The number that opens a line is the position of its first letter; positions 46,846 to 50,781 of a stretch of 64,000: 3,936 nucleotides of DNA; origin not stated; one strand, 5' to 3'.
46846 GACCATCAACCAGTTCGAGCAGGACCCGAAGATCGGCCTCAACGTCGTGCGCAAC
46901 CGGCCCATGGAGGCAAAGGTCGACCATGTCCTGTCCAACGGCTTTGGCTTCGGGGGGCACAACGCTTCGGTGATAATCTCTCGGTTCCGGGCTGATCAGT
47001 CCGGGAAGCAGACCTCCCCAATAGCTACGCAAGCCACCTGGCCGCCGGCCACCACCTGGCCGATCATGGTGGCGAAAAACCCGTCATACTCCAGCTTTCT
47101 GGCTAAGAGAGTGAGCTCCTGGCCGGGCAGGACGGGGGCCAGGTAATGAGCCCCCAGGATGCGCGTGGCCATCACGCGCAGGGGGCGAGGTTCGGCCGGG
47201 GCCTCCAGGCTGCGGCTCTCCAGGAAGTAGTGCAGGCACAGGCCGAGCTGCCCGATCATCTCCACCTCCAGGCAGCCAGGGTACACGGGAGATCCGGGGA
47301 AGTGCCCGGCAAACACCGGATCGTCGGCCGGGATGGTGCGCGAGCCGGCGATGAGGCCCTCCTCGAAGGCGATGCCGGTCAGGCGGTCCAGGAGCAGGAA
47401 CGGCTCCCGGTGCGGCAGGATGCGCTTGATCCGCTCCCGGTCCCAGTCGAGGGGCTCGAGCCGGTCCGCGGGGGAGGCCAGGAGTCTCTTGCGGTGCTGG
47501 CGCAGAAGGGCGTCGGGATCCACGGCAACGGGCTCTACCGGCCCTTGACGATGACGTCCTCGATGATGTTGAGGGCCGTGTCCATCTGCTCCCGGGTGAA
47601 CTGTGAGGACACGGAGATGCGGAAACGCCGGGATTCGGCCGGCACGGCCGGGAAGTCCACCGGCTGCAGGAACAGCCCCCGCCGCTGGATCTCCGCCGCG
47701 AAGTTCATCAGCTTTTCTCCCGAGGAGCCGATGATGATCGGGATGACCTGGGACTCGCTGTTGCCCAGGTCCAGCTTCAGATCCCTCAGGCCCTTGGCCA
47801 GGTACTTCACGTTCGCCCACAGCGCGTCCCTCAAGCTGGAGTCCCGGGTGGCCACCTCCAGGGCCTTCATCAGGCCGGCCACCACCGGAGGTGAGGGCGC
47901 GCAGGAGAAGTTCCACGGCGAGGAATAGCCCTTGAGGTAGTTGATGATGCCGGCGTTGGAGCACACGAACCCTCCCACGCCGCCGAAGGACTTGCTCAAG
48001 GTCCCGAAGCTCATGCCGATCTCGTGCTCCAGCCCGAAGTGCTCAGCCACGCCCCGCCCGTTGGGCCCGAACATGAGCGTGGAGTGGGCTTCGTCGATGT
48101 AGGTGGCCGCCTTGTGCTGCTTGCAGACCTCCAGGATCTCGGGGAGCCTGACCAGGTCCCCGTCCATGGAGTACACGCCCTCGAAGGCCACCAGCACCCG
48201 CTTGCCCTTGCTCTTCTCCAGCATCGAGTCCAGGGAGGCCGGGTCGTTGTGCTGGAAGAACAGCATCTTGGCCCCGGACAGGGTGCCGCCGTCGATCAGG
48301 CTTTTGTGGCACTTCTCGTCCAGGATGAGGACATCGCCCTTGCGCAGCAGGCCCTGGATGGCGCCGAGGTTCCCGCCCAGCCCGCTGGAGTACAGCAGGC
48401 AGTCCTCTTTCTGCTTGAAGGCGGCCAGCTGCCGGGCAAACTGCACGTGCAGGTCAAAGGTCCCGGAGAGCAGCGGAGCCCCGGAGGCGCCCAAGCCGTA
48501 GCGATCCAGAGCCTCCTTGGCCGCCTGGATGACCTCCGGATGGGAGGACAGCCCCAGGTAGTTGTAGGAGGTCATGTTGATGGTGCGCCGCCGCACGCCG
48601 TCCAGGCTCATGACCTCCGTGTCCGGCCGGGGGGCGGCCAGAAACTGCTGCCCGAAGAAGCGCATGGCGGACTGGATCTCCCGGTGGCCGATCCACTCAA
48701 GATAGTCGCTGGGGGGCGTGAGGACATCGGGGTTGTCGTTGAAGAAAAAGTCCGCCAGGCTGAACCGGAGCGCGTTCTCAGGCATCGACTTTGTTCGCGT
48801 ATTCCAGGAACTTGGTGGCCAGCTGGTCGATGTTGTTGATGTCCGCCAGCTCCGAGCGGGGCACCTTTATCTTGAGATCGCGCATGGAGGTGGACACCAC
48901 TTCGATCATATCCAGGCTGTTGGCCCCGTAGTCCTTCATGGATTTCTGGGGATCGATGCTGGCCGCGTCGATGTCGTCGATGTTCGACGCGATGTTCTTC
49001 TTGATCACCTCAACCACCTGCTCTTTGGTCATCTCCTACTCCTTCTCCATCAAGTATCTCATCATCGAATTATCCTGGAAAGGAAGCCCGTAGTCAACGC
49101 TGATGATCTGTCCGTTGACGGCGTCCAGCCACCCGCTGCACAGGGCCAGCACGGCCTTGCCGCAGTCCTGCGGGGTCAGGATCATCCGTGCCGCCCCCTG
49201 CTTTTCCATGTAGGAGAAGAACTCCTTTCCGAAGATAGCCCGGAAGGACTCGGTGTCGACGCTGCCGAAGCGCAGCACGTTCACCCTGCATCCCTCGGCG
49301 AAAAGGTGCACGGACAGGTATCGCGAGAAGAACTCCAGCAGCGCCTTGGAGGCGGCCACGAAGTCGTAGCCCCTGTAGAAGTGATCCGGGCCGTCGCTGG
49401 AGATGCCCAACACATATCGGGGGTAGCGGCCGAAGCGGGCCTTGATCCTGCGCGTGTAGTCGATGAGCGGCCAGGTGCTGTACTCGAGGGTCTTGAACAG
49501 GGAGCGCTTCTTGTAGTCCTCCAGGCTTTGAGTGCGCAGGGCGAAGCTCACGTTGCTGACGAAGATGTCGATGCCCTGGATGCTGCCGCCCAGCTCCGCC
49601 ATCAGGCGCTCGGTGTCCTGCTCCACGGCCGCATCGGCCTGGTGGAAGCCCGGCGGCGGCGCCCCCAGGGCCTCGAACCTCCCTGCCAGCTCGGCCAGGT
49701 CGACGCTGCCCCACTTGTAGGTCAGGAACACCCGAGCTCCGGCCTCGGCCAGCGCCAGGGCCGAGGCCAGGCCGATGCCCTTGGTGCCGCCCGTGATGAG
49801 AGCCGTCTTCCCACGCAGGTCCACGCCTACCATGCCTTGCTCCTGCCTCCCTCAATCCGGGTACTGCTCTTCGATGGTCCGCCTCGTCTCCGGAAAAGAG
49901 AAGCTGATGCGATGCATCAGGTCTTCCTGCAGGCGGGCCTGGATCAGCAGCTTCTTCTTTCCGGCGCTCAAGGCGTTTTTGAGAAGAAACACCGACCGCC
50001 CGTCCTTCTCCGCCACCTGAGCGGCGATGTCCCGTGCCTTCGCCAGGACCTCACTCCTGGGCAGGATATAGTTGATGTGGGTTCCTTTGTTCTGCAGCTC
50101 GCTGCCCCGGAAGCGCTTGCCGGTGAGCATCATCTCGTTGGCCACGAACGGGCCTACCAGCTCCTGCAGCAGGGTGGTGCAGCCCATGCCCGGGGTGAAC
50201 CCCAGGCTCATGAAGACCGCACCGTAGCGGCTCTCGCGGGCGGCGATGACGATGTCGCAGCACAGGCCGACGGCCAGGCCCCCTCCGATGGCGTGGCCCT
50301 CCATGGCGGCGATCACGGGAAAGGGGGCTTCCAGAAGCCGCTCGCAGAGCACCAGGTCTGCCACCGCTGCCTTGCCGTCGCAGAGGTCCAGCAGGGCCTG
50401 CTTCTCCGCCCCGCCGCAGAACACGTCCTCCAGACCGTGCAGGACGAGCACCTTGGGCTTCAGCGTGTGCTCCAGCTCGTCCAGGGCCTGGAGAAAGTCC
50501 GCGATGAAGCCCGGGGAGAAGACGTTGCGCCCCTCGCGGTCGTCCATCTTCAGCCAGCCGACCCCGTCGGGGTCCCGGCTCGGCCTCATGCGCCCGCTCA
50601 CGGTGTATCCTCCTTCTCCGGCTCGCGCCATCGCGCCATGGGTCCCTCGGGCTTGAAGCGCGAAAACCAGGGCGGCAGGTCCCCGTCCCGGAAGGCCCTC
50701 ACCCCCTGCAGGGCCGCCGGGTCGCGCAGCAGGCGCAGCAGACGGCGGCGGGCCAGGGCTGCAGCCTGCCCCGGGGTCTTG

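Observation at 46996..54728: Free-standing beta-branching cassette coupled to an alpha-oxoamine synthase: candidate pathway to methyl-branched sphingoid/amino-lipids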

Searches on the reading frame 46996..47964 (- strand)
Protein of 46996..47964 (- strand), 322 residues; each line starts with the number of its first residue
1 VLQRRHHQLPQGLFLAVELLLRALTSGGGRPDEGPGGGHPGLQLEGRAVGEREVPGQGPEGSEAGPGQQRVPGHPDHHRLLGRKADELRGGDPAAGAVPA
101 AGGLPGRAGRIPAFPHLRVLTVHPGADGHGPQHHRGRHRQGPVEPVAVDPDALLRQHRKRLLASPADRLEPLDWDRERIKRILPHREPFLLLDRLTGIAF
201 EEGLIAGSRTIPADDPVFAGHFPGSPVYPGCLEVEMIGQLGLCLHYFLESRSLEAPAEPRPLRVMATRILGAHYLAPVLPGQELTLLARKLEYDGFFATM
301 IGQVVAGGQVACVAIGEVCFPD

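Call 3: search_protein_families(library=pfam, proteins=[window:46996-47964:-])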
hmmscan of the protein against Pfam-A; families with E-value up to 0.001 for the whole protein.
window:46996-47964:- (322 aa): 1 family
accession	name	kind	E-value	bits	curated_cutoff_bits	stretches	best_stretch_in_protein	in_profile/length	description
PF07977.19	FabA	-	4e-17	62.6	23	1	183-310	1-133/138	FabA-like domain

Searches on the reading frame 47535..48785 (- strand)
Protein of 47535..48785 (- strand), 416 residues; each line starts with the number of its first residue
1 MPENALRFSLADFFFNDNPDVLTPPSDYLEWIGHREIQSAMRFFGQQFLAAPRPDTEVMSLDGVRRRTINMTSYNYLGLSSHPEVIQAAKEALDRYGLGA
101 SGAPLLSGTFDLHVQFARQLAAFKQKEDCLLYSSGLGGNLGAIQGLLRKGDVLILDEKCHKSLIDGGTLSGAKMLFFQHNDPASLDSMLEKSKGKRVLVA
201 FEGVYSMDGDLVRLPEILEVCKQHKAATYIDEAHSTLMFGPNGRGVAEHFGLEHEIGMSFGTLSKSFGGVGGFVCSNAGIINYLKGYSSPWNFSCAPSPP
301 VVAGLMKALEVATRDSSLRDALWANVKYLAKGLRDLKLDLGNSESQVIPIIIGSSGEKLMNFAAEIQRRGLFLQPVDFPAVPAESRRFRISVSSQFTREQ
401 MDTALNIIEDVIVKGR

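Call 3: search_protein_families(library=pfam, proteins=[window:47535-48785:-])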
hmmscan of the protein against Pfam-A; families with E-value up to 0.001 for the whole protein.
window:47535-48785:- (416 aa): 2 families
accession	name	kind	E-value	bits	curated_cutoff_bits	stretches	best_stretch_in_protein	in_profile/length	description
PF00155.27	Aminotran_1_2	-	1.8e-49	169.3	19.7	1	68-408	3-361/361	Aminotransferase class I and II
PF01053.26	Cys_Met_Meta_PP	-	1.2e-05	24.5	27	1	115-236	56-178/381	Cys/Met metabolism PLP-dependent enzyme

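Call 15: search_protein_families(library=ncbifam, proteins=[window:47535-48785:-], max_evalue=0.00001)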
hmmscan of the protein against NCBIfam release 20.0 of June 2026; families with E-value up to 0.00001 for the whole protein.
window:47535-48785:- (416 aa): 11 families
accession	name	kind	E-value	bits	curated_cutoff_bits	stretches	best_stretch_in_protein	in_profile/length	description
TIGR01825.1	gly_Cac_T_rel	subfamily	7.2e-102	340.9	535.4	1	65-411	32-378/385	BioF/Kbl family PLP-dependent acyltransferase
TIGR00858.1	bioF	equivalog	4.1e-98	328.5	426.45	1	57-408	14-364/365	8-amino-7-oxononanoate synthase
NF047600.1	SerpalmtaseCFB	equivalog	2.4e-93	312.9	640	1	55-412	35-389/395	serine palmitoyltransferase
NF005394.0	PRK06939.1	equivalog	1.1e-91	307.6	460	1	66-411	42-390/397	glycine C-acetyltransferase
NF047599.1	SerpalmtaseBetaP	equivalog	1.9e-84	283.6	500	1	66-411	43-389/394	serine palmitoyltransferase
TIGR01822.1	2am3keto_CoA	equivalog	1.1e-77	261.6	493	1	53-409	27-384/393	glycine C-acetyltransferase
TIGR01821.1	5aminolev_synth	equivalog_domain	1.8e-74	251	338.55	1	56-411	36-393/402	5-aminolevulinate synthase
NF047603.1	SerpalmtaseAlphaP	equivalog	1.3e-71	241.4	670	1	66-409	45-390/399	serine palmitoyltransferase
NF005526.0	PRK07179.1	equivalog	8.1e-55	186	428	1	63-412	51-396/407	alpha-hydroxyketone-type quorum-sensing autoinducer synthase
NF005697.0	PRK07505.1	subfamily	6.7e-37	127.1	342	1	65-413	47-400/405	hypothetical protein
NF004608.1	PRK05937.1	equivalog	1.7e-24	86.3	399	1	97-303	40-248/366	8-amino-7-oxononanoate synthase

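Call 18: search_solved_structures(query=window:47535-48785:-, max_evalue=1e-20)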
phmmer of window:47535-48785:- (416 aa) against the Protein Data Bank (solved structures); distinct sequences matched with E-value up to 1e-20: 50.
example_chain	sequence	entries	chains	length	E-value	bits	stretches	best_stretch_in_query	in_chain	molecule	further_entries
3a2b_A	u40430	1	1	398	2.4e-76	260.3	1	53-407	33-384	Serine palmitoyltransferase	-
8guh_A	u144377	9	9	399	2.4e-76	260.3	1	53-407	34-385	Serine palmitoyltransferase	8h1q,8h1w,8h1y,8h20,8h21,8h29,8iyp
8s1y_A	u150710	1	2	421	4.1e-65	223.3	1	51-411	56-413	8-amino-7-oxononanoate synthase/2-amino-3-ketobutyrate coenzyme A ligase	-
7poa_A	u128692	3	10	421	1.4e-64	221.6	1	51-411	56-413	8-amino-7-oxononanoate synthase/2-amino-3-ketobutyrate coenzyme A ligase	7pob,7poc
7x98_A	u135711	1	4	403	2.5e-62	214.2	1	72-407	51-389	5-aminolevulinate synthase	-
1fc4_A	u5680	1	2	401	1.1e-61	212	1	43-406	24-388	2-AMINO-3-KETOBUTYRATE CONENZYME A LIGASE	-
7bxp_A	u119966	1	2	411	1.3e-61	211.8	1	37-406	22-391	2-amino-3-ketobutyrate coenzyme A ligase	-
2jgt_A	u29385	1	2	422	1.7e-61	211.4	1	66-408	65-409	SERINE PALMITOYLTRANSFERASE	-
2jg2_A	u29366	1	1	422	1.7e-61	211.4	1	66-408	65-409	SERINE PALMITOYLTRANSFERASE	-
2w8j_A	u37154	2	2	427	1.8e-61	211.3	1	66-408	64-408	SERINE PALMITOYLTRANSFERASE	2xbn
2w8t_A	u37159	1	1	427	3.4e-61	210.4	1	66-408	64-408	SERINE PALMITOYLTRANSFERASE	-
2w8u_A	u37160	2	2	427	4.7e-61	210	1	66-408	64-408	SERINE PALMITOYLTRANSFERASE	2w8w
2w8v_A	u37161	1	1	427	6.4e-61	209.5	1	66-408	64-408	SERINE PALMITOYLTRANSFERASE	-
7bxq_A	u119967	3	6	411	8.7e-61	209.1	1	37-406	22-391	2-amino-3-ketobutyrate coenzyme A ligase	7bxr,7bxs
4bmk_A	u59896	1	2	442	1.4e-60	208.4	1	66-408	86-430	SERINE PALMITOYLTRANSFERASE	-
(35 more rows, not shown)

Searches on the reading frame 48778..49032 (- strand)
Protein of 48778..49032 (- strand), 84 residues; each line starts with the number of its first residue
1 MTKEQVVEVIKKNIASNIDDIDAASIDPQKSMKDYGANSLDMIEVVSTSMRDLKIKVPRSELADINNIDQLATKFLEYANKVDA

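Call 3: search_protein_families(library=pfam, proteins=[window:48778-49032:-])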
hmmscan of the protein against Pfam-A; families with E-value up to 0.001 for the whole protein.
window:48778-49032:- (84 aa): 1 family
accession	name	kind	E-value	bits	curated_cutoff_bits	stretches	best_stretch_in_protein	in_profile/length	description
PF00550.31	PP-binding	-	8e-09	36.1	20.8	1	13-73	5-65/67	Phosphopantetheine attachment site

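Call 15: search_protein_families(library=ncbifam, proteins=[window:48778-49032:-], max_evalue=0.00001)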
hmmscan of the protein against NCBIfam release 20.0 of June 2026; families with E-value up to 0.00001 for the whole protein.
window:48778-49032:- (84 aa): 2 families
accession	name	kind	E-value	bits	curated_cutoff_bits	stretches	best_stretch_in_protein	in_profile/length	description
NF005502.0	PRK07117.1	equivalog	2.9e-16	59.4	79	1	1-74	1-74/82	acyl carrier protein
NF002151.0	PRK00982.1-5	equivalog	4.1e-06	26.8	92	1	6-79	4-76/78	acyl carrier protein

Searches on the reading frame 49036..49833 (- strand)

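Call 3: search_protein_families(library=pfam, proteins=[window:49036-49833:-])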
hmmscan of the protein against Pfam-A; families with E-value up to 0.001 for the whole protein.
window:49036-49833:- (265 aa): 2 families
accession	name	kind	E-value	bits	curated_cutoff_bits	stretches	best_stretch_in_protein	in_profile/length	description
PF13561.12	adh_short_C2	-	2.5e-34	119.4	27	1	18-250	6-235/236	Enoyl-(Acyl carrier protein) reductase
PF00106.31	adh_short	-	1.4e-17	64.3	26.6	1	9-200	1-190/195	short chain dehydrogenase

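Call 15: search_protein_families(library=ncbifam, proteins=[window:49036-49833:-], max_evalue=0.00001)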
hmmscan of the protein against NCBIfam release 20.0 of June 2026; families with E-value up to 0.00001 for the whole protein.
window:49036-49833:- (265 aa): 145 families (the best 25 are shown)
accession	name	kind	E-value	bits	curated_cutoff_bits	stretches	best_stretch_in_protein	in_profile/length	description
NF005975.0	PRK08063.1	equivalog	5.9e-27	94.5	328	1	7-250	3-246/250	enoyl-[acyl-carrier-protein] reductase FabL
NF005559.1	PRK07231.1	subfamily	1e-23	84.2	215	1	6-249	2-246/249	glucose 1-dehydrogenase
NF009468.0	PRK12826.1-4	equivalog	1e-20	74.5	318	1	5-249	4-246/256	SDR family oxidoreductase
NF004202.0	PRK05653.2-2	equivalog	1.2e-19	70.9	333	1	5-249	4-246/259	3-oxoacyl-ACP reductase FabG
NF005873.0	PRK07814.1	equivalog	5.7e-19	68.5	346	1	6-253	8-254/263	SDR family oxidoreductase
NF005908.0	PRK07889.1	equivalog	2.4e-18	66.8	299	1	6-250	5-251/256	enoyl-ACP reductase FabI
NF009466.0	PRK12826.1-2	subfamily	1.4e-17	64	222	1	9-249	4-243/248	3-oxoacyl-ACP reductase FabG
NF005615.0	PRK07370.1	equivalog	3e-17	62.7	391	1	4-250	3-254/259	enoyl-ACP reductase FabI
NF006070.0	PRK08213.1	subfamily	4.2e-17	62.5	279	1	5-250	9-256/259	gluconate 5-dehydrogenase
NF004778.0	PRK06124.1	equivalog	6e-17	61.9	303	1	5-250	8-252/256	SDR family oxidoreductase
NF005893.0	PRK07856.1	equivalog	1.1e-15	57.6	255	1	3-247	4-238/255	SDR family oxidoreductase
NF005853.0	PRK07774.1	equivalog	1.7e-15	57.1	303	1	5-249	3-245/250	SDR family oxidoreductase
NF006693.0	PRK09242.1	equivalog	5.7e-15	55.1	328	1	6-250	8-253/258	SDR family oxidoreductase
NF006267.0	PRK08416.1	equivalog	7.5e-15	55.2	369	1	141-252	147-259/260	enoyl-ACP reductase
NF006393.0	PRK08642.1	equivalog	8.3e-15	55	292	1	157-250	159-251/254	3-oxoacyl-ACP reductase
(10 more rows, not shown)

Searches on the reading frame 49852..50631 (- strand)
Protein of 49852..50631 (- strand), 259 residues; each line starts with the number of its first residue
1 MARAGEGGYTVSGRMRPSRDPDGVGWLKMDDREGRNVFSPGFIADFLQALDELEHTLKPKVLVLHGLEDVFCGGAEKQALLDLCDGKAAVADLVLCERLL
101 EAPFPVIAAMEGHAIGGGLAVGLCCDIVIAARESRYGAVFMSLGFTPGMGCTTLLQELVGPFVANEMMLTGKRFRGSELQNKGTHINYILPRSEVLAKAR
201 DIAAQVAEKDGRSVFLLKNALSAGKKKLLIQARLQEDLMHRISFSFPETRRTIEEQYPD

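Call 3: search_protein_families(library=pfam, proteins=[window:49852-50631:-])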
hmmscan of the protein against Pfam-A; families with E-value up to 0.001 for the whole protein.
window:49852-50631:- (259 aa): 2 families
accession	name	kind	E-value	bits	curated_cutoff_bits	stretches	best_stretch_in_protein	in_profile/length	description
PF00378.25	ECH_1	-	1.2e-45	156.3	27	1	22-245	4-229/251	Enoyl-CoA hydratase/isomerase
PF16113.10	ECH_2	-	9.9e-14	52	27.2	1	25-204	2-186/335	Enoyl-CoA hydratase/isomerase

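Call 15: search_protein_families(library=ncbifam, proteins=[window:49852-50631:-], max_evalue=0.00001)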
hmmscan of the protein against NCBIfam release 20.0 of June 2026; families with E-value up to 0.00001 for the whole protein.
window:49852-50631:- (259 aa): 69 families (the best 25 are shown)
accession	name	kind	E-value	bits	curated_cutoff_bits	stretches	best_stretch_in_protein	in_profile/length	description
NF005496.0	PRK07110.1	domain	1.4e-77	260.2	215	1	22-257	13-247/249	polyketide synthase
NF046063.1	oxepin_alt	equivalog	1.6e-31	109.8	300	1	23-228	9-219/254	oxepin-CoA hydrolase, alternative type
NF004525.0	PRK05870.1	equivalog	4.3e-30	105.5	285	1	22-243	11-233/249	enoyl-CoA hydratase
NF005700.0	PRK07511.1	subfamily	1e-28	100.6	274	1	27-229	16-223/260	enoyl-CoA hydratase family protein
NF005802.0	PRK07657.1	equivalog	2.6e-28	99.3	363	1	24-224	14-217/260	enoyl-CoA hydratase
NF004840.0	PRK06190.1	equivalog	2.6e-28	99.3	253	1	22-237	12-229/260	enoyl-CoA hydratase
NF051848.1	EnCoAHydtEchA19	equivalog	5.4e-28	98.2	400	1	25-222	11-213/258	enoyl-CoA hydratase EchA19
NF005803.0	PRK07658.1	equivalog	9.3e-28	97.3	313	1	35-236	22-226/257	enoyl-CoA hydratase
NF006699.0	PRK09245.1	subfamily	1.4e-26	93.4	354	1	24-227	13-226/266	crotonase/enoyl-CoA hydratase family protein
NF006007.0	PRK08138.1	subfamily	3.7e-25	88.8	355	1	19-233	13-227/261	enoyl-CoA hydratase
NF007239.0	PRK09674.1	equivalog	5.1e-25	88.4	371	1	22-232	12-222/257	2,3-dehydroadipyl-CoA hydratase PaaF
NF004517.0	PRK05862.1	equivalog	2.5e-24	86.2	396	1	22-225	12-215/257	enoyl-CoA hydratase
NF006013.0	PRK08150.1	subfamily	8.8e-24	84.2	232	1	22-254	14-246/259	crotonase/enoyl-CoA hydratase family protein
NF004475.0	PRK05809.1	subfamily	2.7e-23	82.8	394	1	41-225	31-218/260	short-chain-enoyl-CoA hydratase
NF008363.0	PRK11154.1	equivalog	7.1e-23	80.6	869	1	18-254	10-253/708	fatty acid oxidation complex subunit alpha FadJ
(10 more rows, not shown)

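Call 43: search_solved_structures(query=window:49852-50631:-, max_evalue=1e-15, show_alignments=3)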
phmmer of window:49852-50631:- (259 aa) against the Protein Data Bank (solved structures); distinct sequences matched with E-value up to 1e-15: 41.
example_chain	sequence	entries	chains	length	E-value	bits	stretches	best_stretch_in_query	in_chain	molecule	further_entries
4q1i_A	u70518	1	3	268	3.8e-43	150.9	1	26-256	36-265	Polyketide biosynthesis enoyl-CoA isomerase PksI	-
4q1k_A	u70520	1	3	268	1e-42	149.5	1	26-256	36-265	polyketide biosynthesis enoyl-CoA isomerase PksI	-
4q1g_A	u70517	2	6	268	1.9e-42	148.6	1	26-256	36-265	Polyketide biosynthesis enoyl-CoA isomerase PksI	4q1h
4q1j_A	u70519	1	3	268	4.2e-41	144.2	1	26-255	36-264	Polyketide biosynthesis enoyl-CoA isomerase PksI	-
2q2x_A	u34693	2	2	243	1.3e-36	129.4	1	22-256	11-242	CurF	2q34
2q35_A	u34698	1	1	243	1.3e-36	129.4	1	22-256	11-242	CurF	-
3moy_A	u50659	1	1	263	3.8e-25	91.9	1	6-240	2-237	Probable enoyl-CoA hydratase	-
5zai_A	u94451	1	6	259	3.6e-24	88.7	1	23-248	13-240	3-hydroxypropionyl-coenzyme A dehydratase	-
3h81_A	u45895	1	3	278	4.8e-22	81.7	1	23-244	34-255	enoyl-CoA hydratase echA8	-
4fjw_D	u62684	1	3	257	5.4e-22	81.5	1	24-244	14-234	Probable enoyl-CoA hydratase echA8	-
3pzk_A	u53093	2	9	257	5.5e-22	81.5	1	24-244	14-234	e enoyl-CoA hydratase echA8 | enoyl-CoA hydratase echA8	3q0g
3q0j_A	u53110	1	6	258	5.5e-22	81.5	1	24-244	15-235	enoyl-CoA hydratase echA8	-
28bq_A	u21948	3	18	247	2.1e-21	79.6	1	21-250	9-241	Enoyl-CoA hydratase/isomerase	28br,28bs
7eum_C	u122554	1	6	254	2.1e-21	79.6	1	21-250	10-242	Enoyl-CoA hydratase/isomerase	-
9ula_A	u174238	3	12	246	2.2e-21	79.5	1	21-250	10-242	Enoyl-CoA hydratase/isomerase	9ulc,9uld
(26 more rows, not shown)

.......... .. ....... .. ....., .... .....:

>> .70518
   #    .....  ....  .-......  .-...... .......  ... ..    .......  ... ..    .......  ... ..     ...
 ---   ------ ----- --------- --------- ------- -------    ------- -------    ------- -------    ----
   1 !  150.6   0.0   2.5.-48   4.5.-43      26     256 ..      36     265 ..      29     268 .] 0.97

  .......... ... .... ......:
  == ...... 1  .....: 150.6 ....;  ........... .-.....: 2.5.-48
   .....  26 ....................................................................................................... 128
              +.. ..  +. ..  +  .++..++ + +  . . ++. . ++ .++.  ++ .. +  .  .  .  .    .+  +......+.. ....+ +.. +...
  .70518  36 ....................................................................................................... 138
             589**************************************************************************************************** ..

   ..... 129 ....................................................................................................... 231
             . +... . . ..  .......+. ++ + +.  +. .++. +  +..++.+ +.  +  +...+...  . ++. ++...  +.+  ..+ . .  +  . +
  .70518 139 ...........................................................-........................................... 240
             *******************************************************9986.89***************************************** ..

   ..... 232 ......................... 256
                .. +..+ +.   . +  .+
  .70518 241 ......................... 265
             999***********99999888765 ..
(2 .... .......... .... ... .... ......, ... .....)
